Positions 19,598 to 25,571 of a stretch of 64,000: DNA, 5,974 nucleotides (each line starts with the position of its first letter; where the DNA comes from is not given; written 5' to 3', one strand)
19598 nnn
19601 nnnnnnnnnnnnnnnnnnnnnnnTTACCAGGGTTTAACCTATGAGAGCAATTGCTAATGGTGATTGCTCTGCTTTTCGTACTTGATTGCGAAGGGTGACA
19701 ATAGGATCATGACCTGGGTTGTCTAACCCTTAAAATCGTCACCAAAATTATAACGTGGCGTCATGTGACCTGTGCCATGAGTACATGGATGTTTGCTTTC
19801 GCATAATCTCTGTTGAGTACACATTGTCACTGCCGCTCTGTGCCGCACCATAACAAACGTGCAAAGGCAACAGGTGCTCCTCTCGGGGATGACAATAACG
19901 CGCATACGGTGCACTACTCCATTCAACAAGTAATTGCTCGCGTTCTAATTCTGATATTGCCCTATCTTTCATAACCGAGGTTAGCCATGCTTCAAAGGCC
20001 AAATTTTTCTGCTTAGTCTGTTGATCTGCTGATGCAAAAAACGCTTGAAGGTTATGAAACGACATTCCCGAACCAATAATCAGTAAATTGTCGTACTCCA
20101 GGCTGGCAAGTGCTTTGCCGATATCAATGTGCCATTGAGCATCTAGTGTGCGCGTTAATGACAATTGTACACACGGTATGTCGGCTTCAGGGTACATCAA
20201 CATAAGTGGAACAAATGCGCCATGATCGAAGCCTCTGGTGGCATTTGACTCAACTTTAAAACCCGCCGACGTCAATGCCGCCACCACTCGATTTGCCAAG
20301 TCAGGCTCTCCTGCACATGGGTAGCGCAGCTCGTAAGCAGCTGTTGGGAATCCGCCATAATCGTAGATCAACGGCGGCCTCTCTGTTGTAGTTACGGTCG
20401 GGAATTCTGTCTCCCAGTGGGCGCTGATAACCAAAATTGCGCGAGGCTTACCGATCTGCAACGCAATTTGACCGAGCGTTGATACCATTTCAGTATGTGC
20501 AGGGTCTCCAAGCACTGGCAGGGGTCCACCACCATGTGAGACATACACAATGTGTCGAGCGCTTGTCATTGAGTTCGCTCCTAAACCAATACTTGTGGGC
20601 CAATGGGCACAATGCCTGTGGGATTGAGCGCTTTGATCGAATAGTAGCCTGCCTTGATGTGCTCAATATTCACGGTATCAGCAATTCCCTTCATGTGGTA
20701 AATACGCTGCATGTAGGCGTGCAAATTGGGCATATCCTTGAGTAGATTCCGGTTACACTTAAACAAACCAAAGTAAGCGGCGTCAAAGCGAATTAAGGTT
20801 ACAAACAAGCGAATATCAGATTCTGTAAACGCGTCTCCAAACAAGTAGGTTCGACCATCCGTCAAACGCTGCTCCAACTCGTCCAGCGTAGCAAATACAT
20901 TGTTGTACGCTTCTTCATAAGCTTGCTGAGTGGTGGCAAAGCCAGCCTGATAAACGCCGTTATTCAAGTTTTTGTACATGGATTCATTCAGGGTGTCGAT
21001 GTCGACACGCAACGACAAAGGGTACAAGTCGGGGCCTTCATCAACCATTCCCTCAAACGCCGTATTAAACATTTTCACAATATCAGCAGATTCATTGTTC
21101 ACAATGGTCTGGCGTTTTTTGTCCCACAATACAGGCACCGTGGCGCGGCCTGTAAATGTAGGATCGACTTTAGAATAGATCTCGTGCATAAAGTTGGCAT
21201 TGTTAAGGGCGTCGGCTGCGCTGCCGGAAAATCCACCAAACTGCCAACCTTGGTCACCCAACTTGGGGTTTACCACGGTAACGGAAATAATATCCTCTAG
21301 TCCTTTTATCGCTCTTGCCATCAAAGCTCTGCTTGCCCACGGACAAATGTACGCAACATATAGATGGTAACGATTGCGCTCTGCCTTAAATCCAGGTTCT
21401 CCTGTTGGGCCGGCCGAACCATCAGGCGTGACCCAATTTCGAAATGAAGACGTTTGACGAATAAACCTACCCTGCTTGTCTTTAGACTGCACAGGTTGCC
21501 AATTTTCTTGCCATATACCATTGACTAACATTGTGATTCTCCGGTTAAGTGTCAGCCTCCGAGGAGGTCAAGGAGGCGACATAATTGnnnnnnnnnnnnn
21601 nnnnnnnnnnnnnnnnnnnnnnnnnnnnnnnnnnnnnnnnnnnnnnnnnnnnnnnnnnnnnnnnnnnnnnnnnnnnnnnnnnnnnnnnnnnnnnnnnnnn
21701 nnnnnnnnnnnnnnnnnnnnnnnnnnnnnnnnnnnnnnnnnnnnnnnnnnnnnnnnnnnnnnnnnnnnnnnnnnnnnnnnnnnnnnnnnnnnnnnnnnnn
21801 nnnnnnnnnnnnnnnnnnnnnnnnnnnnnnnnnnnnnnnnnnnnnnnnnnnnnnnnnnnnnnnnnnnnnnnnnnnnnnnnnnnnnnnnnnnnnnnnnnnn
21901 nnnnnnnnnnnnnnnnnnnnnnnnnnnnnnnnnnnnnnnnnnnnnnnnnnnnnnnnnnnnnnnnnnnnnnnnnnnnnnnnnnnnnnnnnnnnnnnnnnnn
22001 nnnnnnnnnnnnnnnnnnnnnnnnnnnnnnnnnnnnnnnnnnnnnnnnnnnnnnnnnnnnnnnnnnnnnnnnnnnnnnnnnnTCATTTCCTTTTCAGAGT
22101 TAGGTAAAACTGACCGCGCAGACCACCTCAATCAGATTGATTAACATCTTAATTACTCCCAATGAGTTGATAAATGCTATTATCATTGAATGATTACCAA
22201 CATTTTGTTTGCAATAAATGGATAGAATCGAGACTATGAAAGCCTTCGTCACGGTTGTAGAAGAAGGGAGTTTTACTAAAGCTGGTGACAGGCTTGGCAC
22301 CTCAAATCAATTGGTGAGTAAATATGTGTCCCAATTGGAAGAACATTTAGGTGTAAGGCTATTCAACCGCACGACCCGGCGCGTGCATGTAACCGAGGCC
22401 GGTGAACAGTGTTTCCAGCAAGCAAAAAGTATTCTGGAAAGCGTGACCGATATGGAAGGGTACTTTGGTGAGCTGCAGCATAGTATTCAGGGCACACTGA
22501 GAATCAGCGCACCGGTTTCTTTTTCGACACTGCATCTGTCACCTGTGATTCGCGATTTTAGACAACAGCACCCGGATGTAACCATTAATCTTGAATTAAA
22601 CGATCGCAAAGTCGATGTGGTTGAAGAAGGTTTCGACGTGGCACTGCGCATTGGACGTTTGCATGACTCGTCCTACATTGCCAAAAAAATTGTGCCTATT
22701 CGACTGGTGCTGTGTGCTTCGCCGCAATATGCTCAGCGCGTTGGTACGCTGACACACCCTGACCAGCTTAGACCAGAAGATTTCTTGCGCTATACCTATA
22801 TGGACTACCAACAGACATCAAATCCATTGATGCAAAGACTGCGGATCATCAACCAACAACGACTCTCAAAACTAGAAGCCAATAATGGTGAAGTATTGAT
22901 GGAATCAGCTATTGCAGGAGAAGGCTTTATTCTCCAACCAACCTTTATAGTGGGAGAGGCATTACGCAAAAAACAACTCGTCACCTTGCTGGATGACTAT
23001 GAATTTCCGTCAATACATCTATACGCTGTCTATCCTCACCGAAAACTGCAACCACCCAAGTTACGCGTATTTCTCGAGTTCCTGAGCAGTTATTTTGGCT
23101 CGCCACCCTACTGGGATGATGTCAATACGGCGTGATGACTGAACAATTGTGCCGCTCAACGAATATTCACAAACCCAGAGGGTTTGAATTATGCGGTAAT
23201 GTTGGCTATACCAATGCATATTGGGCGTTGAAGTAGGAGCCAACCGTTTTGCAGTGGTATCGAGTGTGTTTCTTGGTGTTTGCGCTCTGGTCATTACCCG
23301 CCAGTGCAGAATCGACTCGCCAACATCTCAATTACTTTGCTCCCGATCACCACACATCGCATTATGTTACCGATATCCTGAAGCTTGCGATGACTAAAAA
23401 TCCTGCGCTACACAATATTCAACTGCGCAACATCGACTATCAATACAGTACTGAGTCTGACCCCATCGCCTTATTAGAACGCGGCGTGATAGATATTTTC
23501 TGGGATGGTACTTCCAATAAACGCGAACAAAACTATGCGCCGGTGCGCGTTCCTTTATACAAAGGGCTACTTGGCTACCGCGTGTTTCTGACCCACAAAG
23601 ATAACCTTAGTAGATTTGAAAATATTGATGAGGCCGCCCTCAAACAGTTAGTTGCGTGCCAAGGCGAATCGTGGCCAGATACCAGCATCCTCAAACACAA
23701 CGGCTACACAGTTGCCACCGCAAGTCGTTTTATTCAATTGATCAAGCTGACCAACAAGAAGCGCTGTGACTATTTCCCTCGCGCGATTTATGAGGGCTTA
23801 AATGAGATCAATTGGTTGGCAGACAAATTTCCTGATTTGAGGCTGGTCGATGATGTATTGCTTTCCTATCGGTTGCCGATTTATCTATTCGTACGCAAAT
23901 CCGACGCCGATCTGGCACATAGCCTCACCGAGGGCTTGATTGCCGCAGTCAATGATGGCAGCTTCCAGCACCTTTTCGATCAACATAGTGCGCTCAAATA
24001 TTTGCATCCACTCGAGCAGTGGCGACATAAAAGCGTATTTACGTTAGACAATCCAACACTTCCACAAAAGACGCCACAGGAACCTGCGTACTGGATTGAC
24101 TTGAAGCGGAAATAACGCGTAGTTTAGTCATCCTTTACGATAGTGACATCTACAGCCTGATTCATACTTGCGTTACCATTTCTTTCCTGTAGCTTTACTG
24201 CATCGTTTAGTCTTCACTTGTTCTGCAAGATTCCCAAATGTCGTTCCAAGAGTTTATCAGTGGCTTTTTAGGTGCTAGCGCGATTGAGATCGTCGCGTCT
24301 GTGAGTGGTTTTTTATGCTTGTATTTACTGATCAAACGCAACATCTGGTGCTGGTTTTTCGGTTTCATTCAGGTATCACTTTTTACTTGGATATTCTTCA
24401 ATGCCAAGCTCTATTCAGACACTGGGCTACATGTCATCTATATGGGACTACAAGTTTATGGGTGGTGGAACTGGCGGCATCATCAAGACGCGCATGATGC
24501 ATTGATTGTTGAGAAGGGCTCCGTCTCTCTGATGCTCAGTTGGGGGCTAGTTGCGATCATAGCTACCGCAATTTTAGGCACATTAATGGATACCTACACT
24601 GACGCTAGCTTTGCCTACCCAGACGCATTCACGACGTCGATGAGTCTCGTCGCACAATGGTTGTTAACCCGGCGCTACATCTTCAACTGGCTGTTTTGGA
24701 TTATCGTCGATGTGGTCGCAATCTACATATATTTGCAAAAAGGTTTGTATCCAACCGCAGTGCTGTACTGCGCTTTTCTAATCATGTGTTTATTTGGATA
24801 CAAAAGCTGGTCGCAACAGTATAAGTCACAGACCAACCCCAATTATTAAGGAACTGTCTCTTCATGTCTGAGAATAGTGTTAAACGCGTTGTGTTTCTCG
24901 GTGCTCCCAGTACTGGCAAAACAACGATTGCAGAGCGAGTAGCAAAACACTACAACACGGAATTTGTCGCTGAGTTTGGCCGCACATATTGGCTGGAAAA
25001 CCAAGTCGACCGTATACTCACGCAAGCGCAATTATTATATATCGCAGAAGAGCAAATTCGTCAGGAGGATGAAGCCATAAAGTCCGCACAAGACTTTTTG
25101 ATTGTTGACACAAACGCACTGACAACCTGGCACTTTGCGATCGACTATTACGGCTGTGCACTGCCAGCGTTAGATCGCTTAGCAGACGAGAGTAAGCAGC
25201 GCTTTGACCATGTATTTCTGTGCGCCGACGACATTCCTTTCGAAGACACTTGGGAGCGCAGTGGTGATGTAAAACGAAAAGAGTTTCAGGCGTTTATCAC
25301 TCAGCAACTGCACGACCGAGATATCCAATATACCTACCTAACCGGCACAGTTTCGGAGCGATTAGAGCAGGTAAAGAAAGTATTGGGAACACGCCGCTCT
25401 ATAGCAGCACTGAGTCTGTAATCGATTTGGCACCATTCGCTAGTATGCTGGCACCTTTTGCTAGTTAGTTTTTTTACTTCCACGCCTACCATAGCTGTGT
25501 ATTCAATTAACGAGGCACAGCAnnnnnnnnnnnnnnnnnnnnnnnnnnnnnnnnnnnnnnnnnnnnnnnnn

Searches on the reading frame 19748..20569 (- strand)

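Call 50: search_protein_families(library=pfam, proteins=[window:19748-20569:-])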
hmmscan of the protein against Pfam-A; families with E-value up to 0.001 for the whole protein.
window:19748-20569:- (273 aa): 1 family
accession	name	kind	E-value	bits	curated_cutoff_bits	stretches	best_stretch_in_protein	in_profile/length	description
PF02900.23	LigB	-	5.2e-29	101.6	26.3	1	33-248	35-254/269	Catalytic LigB subunit of aromatic ring-opening dioxygenase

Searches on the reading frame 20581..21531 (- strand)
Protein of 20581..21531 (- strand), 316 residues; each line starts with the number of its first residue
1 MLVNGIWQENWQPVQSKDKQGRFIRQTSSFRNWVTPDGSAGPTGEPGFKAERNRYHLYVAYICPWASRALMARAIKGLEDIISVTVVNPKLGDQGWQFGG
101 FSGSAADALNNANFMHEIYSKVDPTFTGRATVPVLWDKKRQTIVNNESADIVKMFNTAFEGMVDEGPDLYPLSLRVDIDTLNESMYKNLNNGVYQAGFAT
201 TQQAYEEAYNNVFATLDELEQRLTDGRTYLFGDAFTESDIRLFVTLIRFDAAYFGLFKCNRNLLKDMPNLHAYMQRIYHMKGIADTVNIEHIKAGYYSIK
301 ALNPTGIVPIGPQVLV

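Call 50: search_protein_families(library=pfam, proteins=[window:20581-21531:-])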
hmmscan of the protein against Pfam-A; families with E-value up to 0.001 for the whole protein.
window:20581-21531:- (316 aa): 6 families
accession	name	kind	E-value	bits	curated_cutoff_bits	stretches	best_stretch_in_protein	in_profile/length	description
PF13410.11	GST_C_2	-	4.7e-20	71.9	24.9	1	202-276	1-69/69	Glutathione S-transferase, C-terminal domain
PF13409.12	GST_N_2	-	7.2e-13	49.4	25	1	62-157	1-69/70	Glutathione S-transferase, N-terminal domain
PF00043.30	GST_C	-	1.7e-06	28.6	20.7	1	199-278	18-90/93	Glutathione S-transferase, C-terminal domain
PF14497.11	GST_C_3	-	3.3e-05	24.5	21.6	1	207-284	26-98/104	Glutathione S-transferase, C-terminal domain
PF17171.9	GST_C_6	-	0.00014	21.9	28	1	216-277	5-64/64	Glutathione S-transferase, C-terminal domain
PF13417.12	GST_N_3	-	0.0004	21.1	22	0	57-87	1-27/75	Glutathione S-transferase, N-terminal domain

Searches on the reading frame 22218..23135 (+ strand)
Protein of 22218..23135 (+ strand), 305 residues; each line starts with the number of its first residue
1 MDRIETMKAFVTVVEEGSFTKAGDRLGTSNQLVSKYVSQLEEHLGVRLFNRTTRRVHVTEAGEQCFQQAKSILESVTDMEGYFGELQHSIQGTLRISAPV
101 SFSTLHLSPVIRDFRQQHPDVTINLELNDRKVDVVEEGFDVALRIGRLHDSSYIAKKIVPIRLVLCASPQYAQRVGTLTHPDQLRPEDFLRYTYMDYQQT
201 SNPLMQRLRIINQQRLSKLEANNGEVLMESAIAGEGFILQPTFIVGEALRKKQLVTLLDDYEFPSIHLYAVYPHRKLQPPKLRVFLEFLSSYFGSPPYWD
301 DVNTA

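Call 50: search_protein_families(library=pfam, proteins=[window:22218-23135:+])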
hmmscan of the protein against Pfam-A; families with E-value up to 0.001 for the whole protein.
window:22218-23135:+ (305 aa): 2 families
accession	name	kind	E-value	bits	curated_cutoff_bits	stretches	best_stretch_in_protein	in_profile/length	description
PF03466.25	LysR_substrate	-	3.9e-41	141.2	28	1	89-291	3-206/209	LysR substrate binding domain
PF00126.33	HTH_1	-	8.2e-22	77.4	26.6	1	5-63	2-60/60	Bacterial regulatory helix-turn-helix protein, lysR family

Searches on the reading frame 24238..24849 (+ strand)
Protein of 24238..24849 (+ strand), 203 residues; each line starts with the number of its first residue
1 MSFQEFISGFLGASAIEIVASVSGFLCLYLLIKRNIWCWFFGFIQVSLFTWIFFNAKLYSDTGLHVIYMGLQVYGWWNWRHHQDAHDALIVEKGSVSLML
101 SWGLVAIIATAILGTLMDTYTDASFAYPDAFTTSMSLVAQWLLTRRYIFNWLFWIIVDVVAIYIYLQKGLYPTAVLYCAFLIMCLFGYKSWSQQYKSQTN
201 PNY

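Call 50: search_protein_families(library=pfam, proteins=[window:24238-24849:+])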
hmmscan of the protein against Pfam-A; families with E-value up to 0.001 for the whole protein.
window:24238-24849:+ (203 aa): 1 family
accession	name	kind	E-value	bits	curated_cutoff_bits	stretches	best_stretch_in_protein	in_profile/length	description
PF04973.17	NMN_transporter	-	8.3e-57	192.4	27.3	1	14-192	1-174/175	Nicotinamide mononucleotide transporter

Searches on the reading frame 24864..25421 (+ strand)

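Call 50: search_protein_families(library=pfam, proteins=[window:24864-25421:+])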
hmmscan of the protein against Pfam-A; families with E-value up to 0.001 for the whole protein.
window:24864-25421:+ (185 aa): 3 families
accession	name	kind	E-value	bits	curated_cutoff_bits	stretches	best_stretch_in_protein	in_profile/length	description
PF13521.12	AAA_28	-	3.4e-31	109.1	27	1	8-166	1-164/164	AAA domain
PF13191.12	AAA_16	-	0.00061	20.8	32.6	1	9-102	27-104/167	AAA ATPase domain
PF13207.12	AAA_17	-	0.00072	20.3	27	0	12-78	1-64/136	AAA domain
